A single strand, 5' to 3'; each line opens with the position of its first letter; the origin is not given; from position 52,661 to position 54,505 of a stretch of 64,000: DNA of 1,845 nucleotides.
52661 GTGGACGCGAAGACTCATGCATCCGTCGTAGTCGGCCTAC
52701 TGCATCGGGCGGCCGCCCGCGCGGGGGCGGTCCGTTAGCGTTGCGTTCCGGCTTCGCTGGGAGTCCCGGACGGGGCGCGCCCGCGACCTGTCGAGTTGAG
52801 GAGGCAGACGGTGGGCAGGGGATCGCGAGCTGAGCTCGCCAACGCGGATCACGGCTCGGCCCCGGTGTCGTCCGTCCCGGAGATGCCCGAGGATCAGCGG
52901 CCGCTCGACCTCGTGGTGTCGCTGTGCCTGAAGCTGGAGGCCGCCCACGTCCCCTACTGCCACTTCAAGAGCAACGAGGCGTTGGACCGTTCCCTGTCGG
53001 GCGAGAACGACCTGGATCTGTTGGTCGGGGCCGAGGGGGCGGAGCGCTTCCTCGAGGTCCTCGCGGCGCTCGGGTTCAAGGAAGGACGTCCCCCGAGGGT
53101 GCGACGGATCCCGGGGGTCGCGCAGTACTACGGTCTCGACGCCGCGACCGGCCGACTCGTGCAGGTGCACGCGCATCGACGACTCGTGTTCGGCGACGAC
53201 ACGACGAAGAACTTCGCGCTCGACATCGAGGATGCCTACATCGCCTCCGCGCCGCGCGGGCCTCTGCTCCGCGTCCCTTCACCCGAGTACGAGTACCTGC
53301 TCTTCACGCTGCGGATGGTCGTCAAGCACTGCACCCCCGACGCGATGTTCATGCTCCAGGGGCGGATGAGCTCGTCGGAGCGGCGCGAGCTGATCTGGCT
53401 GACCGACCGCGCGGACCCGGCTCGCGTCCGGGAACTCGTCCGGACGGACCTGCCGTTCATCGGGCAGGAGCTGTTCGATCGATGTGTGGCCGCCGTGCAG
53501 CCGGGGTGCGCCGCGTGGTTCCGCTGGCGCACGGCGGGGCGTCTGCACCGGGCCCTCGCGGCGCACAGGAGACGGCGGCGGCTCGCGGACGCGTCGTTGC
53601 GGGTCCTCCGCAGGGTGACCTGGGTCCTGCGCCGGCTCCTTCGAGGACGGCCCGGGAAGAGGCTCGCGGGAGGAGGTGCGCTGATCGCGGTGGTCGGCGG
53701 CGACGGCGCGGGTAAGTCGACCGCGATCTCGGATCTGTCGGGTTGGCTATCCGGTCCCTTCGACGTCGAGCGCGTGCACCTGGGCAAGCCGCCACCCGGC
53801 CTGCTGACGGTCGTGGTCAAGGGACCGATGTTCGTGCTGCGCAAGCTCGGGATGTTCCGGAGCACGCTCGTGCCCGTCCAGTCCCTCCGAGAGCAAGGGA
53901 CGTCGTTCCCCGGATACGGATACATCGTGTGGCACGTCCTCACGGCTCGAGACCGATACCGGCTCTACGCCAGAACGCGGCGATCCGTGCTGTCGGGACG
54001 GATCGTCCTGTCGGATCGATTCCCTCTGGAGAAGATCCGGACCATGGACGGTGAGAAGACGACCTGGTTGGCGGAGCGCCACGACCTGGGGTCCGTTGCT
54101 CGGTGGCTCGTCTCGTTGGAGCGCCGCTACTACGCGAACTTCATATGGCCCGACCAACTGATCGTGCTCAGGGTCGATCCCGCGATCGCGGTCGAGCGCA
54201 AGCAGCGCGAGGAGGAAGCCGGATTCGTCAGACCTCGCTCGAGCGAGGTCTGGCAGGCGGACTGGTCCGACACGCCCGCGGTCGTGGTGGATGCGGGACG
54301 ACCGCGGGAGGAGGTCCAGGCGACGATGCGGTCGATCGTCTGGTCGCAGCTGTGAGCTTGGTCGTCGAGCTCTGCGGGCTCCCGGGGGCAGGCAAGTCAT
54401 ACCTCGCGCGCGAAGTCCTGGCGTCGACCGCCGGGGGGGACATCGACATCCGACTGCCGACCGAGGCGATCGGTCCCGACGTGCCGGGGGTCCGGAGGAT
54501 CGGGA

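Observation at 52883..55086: Nucleotidyltransferase-kinase fusion plus a second NMP-kinase-like protein inside a Wzx/Wzy polysaccharide locus: candidate glycan phospho-modification module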

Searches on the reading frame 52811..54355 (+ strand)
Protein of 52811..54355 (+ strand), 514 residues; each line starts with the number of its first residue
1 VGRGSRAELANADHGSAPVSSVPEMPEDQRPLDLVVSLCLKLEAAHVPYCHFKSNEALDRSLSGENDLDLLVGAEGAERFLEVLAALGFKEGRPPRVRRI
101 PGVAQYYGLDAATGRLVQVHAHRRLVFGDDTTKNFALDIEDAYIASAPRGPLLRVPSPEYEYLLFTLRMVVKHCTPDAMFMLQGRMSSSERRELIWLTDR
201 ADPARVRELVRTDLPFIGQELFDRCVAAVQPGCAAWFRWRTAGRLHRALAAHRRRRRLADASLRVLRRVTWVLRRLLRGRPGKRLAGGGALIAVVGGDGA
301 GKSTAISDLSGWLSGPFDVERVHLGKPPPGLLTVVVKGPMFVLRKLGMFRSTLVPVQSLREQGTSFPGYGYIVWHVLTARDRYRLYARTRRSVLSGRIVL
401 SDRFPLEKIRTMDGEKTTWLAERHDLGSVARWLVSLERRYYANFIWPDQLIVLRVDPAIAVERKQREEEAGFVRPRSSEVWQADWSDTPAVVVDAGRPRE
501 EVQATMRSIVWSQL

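Call 7: search_protein_families(library=pfam, proteins=[window:52883-54355:+], max_evalue=0.01)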
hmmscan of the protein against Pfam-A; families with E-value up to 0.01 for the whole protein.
window:52883-54355:+ (490 aa): 2 families
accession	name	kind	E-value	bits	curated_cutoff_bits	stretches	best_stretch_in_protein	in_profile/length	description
PF14907.12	NTP_transf_5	-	0.0012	18.9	31.2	1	42-151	95-196/249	Uncharacterised nucleotidyltransferase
PF02223.23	Thymidylate_kin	-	0.0027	17.9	27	0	413-445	107-140/185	Thymidylate kinase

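Call 10: search_solved_structures(query=window:52883-54355:+, max_evalue=10, show_alignments=3)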
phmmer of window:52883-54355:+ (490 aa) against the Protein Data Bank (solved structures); distinct sequences matched with E-value up to 10: 19.
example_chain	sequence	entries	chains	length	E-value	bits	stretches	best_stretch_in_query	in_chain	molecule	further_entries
2plr_A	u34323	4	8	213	0.41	12.2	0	411-444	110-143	Probable thymidylate kinase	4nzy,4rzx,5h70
4g1u_C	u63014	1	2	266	0.45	12.1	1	263-291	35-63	Hemin import ATP-binding protein HmuV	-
7mdx_D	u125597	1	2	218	0.6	11.7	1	262-308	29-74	Lipoprotein-releasing system ATP-binding protein LolD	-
7v8l_D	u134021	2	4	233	0.62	11.6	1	262-308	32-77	Lipoprotein-releasing system ATP-binding protein LolD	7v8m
7mdy_D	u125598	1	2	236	0.63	11.6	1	262-308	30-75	Lipoprotein-releasing system ATP-binding protein LolD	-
9rlc_D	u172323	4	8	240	0.66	11.6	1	262-308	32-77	Lipoprotein-releasing system ATP-binding protein LolD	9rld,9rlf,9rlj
9rle_D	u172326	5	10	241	0.67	11.5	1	262-308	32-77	Lipoprotein-releasing system ATP-binding protein LolD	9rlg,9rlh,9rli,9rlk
7arh_F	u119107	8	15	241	0.67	11.5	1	262-308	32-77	Lipoprotein-releasing system ATP-binding protein LolD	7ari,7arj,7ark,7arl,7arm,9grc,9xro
7v8i_D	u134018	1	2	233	0.69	11.5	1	262-308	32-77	Lipoprotein-releasing system ATP-binding protein LolD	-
9gvk_D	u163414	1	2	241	0.74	11.4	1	262-308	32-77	Lipoprotein-releasing system ATP-binding protein LolD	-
2qi9_C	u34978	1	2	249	0.92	11.1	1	264-296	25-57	Vitamin B12 import ATP-binding protein btuD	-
7r8c_A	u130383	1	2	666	0.92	11.1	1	250-289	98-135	Isoform 4 of ATP-binding cassette sub-family G member 1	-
7r8d_A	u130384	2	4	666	0.92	11.1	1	250-289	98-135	Isoform 4 of ATP-binding cassette sub-family G member 1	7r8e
7oz1_A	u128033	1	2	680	0.94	11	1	250-289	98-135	Isoform 4 of ATP-binding cassette sub-family G member 1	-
7fdv_A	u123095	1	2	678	0.95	11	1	250-289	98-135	ATP-binding cassette sub-family G member 1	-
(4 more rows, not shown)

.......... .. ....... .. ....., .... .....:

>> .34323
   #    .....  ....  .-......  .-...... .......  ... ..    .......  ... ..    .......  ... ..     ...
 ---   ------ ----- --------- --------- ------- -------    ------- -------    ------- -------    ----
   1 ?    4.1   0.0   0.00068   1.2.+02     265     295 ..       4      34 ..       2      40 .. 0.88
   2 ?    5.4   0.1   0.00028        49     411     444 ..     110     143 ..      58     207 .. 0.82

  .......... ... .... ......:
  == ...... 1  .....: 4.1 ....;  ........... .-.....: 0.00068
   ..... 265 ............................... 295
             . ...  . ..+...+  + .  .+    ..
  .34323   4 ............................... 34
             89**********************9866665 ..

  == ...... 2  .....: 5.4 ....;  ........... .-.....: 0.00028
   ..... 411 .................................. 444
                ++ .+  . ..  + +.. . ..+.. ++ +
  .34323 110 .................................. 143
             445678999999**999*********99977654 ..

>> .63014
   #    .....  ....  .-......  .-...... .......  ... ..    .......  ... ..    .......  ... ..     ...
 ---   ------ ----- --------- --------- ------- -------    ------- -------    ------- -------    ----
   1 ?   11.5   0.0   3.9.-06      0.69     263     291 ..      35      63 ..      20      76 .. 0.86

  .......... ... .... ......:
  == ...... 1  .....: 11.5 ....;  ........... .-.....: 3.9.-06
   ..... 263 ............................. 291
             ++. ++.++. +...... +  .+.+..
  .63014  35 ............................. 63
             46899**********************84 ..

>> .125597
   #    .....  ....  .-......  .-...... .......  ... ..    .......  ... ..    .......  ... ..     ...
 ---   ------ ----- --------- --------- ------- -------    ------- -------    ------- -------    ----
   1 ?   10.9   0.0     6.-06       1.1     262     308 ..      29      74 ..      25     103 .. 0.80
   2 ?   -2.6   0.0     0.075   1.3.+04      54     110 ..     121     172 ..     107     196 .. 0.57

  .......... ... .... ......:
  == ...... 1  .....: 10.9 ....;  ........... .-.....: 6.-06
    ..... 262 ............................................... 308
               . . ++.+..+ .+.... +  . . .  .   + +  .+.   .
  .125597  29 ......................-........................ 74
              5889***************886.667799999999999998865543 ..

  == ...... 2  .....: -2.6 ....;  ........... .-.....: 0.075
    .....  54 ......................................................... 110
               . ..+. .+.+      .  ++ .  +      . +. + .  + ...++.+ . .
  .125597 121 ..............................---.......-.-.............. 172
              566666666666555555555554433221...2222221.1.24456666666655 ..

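Call 12: search_protein_families(library=ncbifam, proteins=[window:52883-54355:+], max_evalue=0.1)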
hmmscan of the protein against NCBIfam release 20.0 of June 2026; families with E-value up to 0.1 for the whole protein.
window:52883-54355:+ (490 aa): 6 families
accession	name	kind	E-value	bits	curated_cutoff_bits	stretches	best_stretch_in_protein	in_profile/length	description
NF010068.0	PRK13548.1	equivalog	0.0052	15.9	261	1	264-290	30-56/261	heme ABC transporter ATP-binding protein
TIGR00041.1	DTMP_kinase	equivalog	0.0075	16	83.25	0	265-291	4-30/196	dTMP kinase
NF005923.0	PRK07933.1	equivalog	0.0079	15.6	193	0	355-448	71-158/213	dTMP kinase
TIGR00955.1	3a01204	subfamily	0.025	13.2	736.35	1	251-287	39-73/617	pigment precursor permease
NF002981.0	PRK03695.1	equivalog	0.049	13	281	1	265-292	26-53/253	vitamin B12 ABC transporter ATP-binding protein BtuD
NF040873.1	AztA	equivalog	0.086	12.4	220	0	265-289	18-42/191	zinc ABC transporter ATP-binding protein AztA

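Call 13: find_homologous_proteins(query=window:52883-54355:+)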
Query window:52883-54355:+ (490 aa): 916 proteins with E <= 0.001 among 8000 candidates; the best 120 are listed.
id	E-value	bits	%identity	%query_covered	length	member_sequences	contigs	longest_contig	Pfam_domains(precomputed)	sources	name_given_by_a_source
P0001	0.0e+0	1087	98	100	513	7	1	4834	-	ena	-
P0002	4.6e-293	990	89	100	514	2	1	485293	-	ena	-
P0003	2.4e-283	958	87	100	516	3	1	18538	-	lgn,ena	-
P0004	5.6e-281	950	86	100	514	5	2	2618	-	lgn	-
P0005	1.5e-270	916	82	100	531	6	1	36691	-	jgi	jgi:thymidylate kinase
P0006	5.7e-240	815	75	100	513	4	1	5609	-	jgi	jgi:thymidylate kinase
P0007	3.2e-212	723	68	99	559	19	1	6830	-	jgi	-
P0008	1.5e-206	705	67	99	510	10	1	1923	PF02223.24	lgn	-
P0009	2.2e-206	704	65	99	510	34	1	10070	PF02223.24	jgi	jgi:thymidylate kinase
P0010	3.1e-205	700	66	100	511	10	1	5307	-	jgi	jgi:thymidylate kinase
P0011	3.8e-204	697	66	99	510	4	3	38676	-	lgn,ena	-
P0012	1.1e-203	695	66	99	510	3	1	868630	PF02223.24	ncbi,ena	-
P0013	1.5e-203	695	68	96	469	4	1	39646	-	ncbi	ncbi:MAG: hypothetical protein ACXWX4_02945 [Actinomycetota bacterium]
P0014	8.1e-200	683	65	99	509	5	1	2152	PF02223.24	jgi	jgi:thymidylate kinase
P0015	2.2e-197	675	64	99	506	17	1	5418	PF02223.24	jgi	jgi:thymidylate kinase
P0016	1.3e-193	662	62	100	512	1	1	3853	PF14907.13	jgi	-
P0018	3.5e-190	651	61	100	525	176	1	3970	PF14907.13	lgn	-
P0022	1.7e-187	642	60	100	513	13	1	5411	PF14907.13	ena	-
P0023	9.1e-185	633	60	100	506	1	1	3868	PF14907.13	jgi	jgi:thymidylate kinase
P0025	5.1e-184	630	59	100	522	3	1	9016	PF14907.13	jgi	-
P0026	5.3e-183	627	58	100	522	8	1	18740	PF14907.13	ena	-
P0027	6.1e-182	624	59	100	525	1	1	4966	PF14907.13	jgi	jgi:hypothetical protein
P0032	7.0e-153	528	53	100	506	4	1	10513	PF14907.13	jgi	-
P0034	8.3e-151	521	52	99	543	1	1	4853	PF02223.24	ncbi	-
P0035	1.4e-150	520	54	99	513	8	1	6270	PF02223.24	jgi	jgi:thymidylate kinase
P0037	3.1e-149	516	54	99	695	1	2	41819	PF14907.13,PF02223.24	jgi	jgi:thymidylate kinase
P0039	6.3e-148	511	53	99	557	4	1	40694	PF02223.24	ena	-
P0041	3.7e-147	509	52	99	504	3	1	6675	PF14907.13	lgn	-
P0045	4.1e-146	505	51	99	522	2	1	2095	PF14907.13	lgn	-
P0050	2.6e-145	503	50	99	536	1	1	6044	PF02223.24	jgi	jgi:thymidylate kinase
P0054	7.9e-145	501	52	99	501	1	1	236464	-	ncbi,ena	-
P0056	2.0e-144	500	53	99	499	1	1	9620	PF14907.13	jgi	jgi:thymidylate kinase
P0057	2.1e-144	500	51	100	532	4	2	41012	PF02223.24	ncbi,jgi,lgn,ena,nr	ncbi:MAG TPA: hypothetical protein VEM93_05975 [Actinomycetota bacterium]|nr:hypothetical protein [A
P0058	3.2e-144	499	47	100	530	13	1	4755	PF14907.13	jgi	jgi:thymidylate kinase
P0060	3.7e-144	499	50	99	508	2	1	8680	PF14907.13,PF02223.24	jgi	jgi:thymidylate kinase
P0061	1.0e-143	498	54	99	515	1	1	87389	PF02223.24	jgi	jgi:thymidylate kinase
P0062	1.9e-143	497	52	100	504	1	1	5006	PF14907.13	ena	-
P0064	4.2e-143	495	49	98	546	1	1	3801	PF14907.13,PF02223.24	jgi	jgi:thymidylate kinase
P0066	2.2e-142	493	51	100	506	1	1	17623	PF14907.13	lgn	-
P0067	4.3e-142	492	49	98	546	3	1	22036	PF14907.13,PF02223.24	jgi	jgi:thymidylate kinase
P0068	9.2e-142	491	47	99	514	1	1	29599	PF14907.13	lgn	-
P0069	9.3e-142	491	51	99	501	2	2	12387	PF02223.24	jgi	jgi:thymidylate kinase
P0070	1.3e-141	491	52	99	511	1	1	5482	PF14907.13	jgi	jgi:hypothetical protein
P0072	2.1e-141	490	48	98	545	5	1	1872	PF14907.13,PF02223.24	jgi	jgi:thymidylate kinase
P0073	3.1e-141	489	52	99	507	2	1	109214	PF14907.13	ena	-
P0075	5.4e-141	489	52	99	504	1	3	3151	PF02223.24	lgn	-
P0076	1.3e-140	487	52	99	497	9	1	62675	PF02223.24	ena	-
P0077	1.4e-140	487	52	100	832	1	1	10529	PF02223.24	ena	-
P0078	1.6e-140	487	49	99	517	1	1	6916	PF14907.13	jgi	jgi:thymidylate kinase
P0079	1.7e-140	487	46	99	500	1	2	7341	PF14907.13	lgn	-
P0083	3.9e-140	486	50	100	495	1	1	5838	PF14907.13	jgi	jgi:thymidylate kinase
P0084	4.7e-140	485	52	99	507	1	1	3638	PF14907.13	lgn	-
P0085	5.3e-140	485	48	98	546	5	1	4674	PF02223.24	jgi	jgi:thymidylate kinase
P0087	6.3e-140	485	48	99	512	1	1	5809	PF14907.13,PF13521.13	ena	-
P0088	9.3e-140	484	52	99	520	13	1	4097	PF14907.13,PF02223.24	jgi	jgi:thymidylate kinase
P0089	1.9e-139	483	52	99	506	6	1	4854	PF14907.13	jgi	jgi:hypothetical protein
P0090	3.1e-139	483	51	99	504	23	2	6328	PF02223.24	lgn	-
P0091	4.3e-139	482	51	98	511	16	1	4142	PF14907.13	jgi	jgi:thymidylate kinase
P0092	5.1e-139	482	52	100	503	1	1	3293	PF14907.13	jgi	jgi:thymidylate kinase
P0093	5.3e-139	482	51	100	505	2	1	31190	PF02223.24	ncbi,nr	ncbi:MAG TPA: hypothetical protein VFG63_00255 [Nocardioidaceae bacterium]|nr:hypothetical protein [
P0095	1.8e-138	480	51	99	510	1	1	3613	PF02223.24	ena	-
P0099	4.2e-138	479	51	99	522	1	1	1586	PF02223.24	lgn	-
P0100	9.8e-138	478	45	99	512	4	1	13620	PF14907.13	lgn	-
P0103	3.9e-137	476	50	100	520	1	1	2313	PF14907.13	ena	-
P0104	4.0e-137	476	48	99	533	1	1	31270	PF02223.24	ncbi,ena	-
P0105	4.4e-137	476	46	99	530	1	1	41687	PF14907.13,PF02223.24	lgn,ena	-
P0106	4.7e-137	476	51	99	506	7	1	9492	PF02223.24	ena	-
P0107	5.6e-137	475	45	99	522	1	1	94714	PF14907.13,PF02223.24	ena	-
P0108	7.1e-137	475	51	99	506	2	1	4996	PF14907.13,PF02223.24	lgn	-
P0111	9.0e-137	475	49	100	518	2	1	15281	PF02223.24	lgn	-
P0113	1.1e-136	474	51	99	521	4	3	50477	PF14907.13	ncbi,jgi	-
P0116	2.6e-136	473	44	99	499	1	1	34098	PF14907.13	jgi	jgi:thymidylate kinase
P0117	3.4e-136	473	45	99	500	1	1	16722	PF14907.13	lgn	-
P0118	3.5e-136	473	49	99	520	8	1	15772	PF14907.13,PF02223.24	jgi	jgi:thymidylate kinase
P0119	3.5e-136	473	49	99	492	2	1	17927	PF14907.13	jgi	-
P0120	3.9e-136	473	51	99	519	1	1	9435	PF14907.13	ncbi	-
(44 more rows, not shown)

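Call 14: search_protein_families(library=padloc, proteins=[window:52811-54355:+], max_evalue=0.1)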
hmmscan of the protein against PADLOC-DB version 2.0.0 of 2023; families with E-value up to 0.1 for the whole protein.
window:52811-54355:+ (514 aa): 0 families

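Call 15: find_encoding_contigs(protein=P0012, flank=10000, max_places=2)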
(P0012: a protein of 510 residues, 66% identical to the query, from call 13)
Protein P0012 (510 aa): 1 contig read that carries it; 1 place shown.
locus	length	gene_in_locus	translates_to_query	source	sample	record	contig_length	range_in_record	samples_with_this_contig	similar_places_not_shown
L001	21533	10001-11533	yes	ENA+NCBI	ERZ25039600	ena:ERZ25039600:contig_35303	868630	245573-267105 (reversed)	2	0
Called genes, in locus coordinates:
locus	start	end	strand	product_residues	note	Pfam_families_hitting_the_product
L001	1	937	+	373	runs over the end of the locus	PF01168:Ala_racemase_N, PF00842:Ala_racemase_C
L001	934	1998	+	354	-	PF12146:Hydrolase_4, PF00561:Abhydrolase_1, PF12697:Abhydrolase_6, PF00326:Peptidase_S9 (faint), PF06821:Ser_hydrolase (faint), PF00561:Abhydrolase_1, PF08386:Abhydrolase_4 (weak)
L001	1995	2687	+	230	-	PF03167:UDG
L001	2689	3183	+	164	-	PF02367:TsaE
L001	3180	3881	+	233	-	PF00814:TsaD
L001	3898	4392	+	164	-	PF00583:Acetyltransf_1, PF13480:Acetyltransf_6 (weak), PF13673:Acetyltransf_10, PF13508:Acetyltransf_7, PF08445:FR47 (weak)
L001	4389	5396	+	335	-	PF00814:TsaD, PF22521:HypF_C_2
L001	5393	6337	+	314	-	PF00106:adh_short (faint), PF01073:3Beta_HSD, PF01370:Epimerase, PF02719:Polysacc_synt_2, PF04321:RmlD_sub_bind, PF07993:NAD_binding_4 (faint), PF16363:GDP_Man_Dehyd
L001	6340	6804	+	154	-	PF04266:ASCH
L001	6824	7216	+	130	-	PF05899:Cupin_3, PF07883:Cupin_2 (weak)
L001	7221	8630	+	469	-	PF00890:FAD_binding_2, PF01266:DAO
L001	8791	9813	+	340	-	PF01073:3Beta_HSD, PF01370:Epimerase, PF05368:NmrA (faint), PF16363:GDP_Man_Dehyd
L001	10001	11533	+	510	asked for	PF02223:Thymidylate_kin (faint)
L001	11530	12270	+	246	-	-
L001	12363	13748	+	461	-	PF02706:Wzz (faint)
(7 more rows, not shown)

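Call 16: find_encoding_contigs(protein=P0054, flank=10000, max_places=2)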
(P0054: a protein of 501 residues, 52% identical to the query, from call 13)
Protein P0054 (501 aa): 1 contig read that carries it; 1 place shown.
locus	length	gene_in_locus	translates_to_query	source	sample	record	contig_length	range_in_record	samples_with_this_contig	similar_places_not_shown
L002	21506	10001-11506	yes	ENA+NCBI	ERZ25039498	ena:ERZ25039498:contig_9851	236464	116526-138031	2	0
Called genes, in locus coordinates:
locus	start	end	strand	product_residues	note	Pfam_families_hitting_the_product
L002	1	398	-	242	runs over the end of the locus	-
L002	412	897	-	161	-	PF22381:Staph_reg_Sar_Rot (weak), PF01047:MarR, PF12802:MarR_2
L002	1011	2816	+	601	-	PF19291:TREH_N, PF00723:Glyco_hydro_15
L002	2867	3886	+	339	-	PF00106:adh_short, PF01370:Epimerase (weak), PF08659:KR, PF13561:adh_short_C2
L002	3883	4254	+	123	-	-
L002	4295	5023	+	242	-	-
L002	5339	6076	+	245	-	PF14344:DUF4397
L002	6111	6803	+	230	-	PF04203:Sortase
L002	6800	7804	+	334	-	-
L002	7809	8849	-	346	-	-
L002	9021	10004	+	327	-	-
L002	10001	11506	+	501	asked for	-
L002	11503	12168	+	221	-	PF13238:AAA_18 (faint), PF13671:AAA_33 (weak)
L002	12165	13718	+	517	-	PF01943:Polysacc_synt (weak)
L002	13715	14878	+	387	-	PF13439:Glyco_transf_4, PF13579:Glyco_trans_4_4, PF20706:GT4-conflict (weak), PF00534:Glycos_transf_1, PF13692:Glyco_trans_1_4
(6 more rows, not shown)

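Call 27: find_encoding_contigs(protein=P0107, flank=10000, max_places=2)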
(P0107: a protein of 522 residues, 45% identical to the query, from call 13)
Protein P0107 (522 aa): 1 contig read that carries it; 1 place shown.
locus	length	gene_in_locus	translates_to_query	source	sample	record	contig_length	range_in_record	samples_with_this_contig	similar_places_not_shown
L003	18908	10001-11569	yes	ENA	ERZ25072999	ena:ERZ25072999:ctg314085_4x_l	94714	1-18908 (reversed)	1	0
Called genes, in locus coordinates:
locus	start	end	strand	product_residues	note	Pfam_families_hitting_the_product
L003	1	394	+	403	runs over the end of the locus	PF00512:HisKA, PF02518:HATPase_c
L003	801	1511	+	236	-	PF00072:Response_reg, PF00486:Trans_reg_C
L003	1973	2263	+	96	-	PF12728:HTH_17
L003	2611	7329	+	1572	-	PF17803:Cadherin_4, PF17892:Cadherin_5, PF17963:Big_9, PF17803:Cadherin_4, PF17892:Cadherin_5, PF17963:Big_9, PF17803:Cadherin_4, PF17892:Cadherin_5, +11 more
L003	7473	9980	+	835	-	PF05048:NosD, PF13229:Beta_helix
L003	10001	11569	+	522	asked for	PF14907:NTP_transf_5 (weak), PF02223:Thymidylate_kin (faint)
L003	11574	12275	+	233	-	PF13238:AAA_18 (faint)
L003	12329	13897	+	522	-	-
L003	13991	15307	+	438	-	PF04932:Wzy_C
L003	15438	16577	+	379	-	PF13439:Glyco_transf_4, PF00534:Glycos_transf_1, PF13692:Glyco_trans_1_4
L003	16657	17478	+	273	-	-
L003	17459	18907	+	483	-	?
